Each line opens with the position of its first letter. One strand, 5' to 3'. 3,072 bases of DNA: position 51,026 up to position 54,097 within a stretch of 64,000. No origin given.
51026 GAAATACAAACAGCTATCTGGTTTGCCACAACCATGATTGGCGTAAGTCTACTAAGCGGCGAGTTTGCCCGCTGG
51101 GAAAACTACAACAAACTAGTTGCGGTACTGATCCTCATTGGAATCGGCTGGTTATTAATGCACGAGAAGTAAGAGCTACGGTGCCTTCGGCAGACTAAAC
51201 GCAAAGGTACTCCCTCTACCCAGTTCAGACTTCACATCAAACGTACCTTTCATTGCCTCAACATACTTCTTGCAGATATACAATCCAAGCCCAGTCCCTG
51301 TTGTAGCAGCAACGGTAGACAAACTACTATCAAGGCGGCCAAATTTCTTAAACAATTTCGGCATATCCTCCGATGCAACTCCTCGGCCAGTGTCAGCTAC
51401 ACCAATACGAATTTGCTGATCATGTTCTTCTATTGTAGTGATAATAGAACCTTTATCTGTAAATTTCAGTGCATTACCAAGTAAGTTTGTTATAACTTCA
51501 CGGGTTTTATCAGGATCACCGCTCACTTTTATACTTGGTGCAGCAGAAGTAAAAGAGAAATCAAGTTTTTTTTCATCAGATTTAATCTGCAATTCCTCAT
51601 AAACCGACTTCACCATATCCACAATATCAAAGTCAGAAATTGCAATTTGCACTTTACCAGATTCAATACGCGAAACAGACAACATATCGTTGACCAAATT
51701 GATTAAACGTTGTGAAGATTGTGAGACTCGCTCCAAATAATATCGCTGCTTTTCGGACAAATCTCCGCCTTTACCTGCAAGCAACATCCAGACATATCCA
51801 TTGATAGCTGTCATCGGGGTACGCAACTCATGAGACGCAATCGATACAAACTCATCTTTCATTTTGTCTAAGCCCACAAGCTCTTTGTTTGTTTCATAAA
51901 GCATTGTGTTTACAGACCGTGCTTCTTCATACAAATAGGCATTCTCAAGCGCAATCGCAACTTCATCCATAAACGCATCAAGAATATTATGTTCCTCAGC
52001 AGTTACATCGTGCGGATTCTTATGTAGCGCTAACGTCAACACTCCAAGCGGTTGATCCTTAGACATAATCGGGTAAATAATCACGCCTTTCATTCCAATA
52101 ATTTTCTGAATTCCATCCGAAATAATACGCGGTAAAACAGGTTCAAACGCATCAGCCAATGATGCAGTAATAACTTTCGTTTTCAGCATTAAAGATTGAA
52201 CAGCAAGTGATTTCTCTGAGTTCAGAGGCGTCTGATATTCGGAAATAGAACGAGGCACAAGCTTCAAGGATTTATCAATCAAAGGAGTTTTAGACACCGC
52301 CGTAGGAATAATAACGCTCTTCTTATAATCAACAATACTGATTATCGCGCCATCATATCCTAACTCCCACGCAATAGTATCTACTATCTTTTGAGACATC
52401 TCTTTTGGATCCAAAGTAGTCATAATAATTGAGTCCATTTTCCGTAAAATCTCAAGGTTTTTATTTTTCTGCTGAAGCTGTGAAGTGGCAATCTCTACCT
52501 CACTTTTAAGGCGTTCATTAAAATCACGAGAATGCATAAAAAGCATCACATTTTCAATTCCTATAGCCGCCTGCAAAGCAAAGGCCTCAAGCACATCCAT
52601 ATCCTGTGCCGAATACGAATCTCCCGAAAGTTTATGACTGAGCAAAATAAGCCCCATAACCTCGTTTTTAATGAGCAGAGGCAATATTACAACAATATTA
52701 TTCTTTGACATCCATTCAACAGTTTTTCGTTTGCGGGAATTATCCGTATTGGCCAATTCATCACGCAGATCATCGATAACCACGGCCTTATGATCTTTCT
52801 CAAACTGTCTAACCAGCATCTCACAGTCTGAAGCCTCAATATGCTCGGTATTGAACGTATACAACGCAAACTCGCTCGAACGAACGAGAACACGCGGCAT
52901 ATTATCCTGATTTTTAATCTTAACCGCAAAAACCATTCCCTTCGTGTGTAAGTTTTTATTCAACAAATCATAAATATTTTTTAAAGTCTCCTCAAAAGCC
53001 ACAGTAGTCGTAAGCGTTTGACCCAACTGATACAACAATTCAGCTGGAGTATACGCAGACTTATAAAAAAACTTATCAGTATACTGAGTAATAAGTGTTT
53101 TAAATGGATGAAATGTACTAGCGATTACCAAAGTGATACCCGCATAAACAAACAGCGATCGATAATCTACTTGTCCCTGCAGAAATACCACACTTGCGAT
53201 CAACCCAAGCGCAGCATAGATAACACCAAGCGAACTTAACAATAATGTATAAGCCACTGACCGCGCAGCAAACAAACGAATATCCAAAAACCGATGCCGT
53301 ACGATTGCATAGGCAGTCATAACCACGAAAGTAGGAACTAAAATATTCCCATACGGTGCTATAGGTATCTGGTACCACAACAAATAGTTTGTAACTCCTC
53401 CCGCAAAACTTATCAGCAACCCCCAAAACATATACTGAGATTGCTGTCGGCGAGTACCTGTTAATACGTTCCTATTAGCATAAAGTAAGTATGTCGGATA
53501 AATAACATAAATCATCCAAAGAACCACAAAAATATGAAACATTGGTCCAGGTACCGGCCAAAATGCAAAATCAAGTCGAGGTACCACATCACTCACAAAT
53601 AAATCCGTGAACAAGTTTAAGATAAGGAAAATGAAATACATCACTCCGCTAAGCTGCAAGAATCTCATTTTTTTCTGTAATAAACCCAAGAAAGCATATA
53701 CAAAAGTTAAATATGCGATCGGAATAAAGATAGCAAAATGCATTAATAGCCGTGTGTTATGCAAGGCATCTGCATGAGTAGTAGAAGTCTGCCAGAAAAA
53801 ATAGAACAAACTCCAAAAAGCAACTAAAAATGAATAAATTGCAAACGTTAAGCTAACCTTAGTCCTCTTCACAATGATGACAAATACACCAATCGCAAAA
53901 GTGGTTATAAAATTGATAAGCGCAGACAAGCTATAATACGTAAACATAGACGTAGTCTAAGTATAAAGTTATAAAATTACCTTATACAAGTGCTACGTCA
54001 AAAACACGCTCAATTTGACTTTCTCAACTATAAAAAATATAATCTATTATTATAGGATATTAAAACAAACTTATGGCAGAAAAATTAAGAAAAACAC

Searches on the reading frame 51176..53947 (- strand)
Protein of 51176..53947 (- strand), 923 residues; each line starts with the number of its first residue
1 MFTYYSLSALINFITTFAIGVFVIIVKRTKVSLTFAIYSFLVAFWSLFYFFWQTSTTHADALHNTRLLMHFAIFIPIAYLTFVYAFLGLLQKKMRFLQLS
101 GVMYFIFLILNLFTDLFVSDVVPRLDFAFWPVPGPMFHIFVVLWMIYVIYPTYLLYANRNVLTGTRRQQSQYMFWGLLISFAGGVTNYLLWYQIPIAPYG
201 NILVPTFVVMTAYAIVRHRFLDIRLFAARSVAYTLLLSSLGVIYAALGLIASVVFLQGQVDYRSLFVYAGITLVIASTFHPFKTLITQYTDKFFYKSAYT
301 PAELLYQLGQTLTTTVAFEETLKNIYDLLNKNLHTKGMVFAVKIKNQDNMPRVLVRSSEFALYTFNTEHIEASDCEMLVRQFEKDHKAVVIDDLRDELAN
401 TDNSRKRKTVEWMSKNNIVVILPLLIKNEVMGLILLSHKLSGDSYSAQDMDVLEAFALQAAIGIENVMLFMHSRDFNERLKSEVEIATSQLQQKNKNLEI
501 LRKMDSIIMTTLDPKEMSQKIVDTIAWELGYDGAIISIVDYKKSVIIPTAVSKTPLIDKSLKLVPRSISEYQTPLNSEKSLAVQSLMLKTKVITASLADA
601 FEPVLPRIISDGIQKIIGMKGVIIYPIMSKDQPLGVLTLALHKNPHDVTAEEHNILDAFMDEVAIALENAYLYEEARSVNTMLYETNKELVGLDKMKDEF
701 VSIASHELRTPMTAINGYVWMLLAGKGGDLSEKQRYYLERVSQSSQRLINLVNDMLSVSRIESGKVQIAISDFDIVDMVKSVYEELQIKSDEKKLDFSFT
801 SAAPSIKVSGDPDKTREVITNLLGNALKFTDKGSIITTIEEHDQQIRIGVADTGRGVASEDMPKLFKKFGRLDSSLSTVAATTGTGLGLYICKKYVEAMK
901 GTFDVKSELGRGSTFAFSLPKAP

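Call 67: search_protein_families(library=pfam, proteins=[window:51176-53947:-], max_evalue=0.00001)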
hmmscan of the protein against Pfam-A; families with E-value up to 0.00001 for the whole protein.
window:51176-53947:- (923 aa): 5 families
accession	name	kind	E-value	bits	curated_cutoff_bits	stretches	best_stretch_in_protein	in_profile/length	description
PF02518.31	HATPase_c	-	5.2e-26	91.7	26.4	1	810-922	1-110/111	Histidine kinase-, DNA gyrase B-, and HSP90-like ATPase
PF00512.31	HisKA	-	1.8e-19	70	26.9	1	696-764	1-66/66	His Kinase A (phospho-acceptor) domain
PF13185.12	GAF_2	-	9.6e-18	65.1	28.6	2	512-668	2-136/136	GAF domain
PF13492.12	GAF_3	-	8.3e-14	52.6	27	1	415-466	80-129/129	GAF domain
PF01590.32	GAF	-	3.5e-11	44.2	22.4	0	319-464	3-133/133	GAF domain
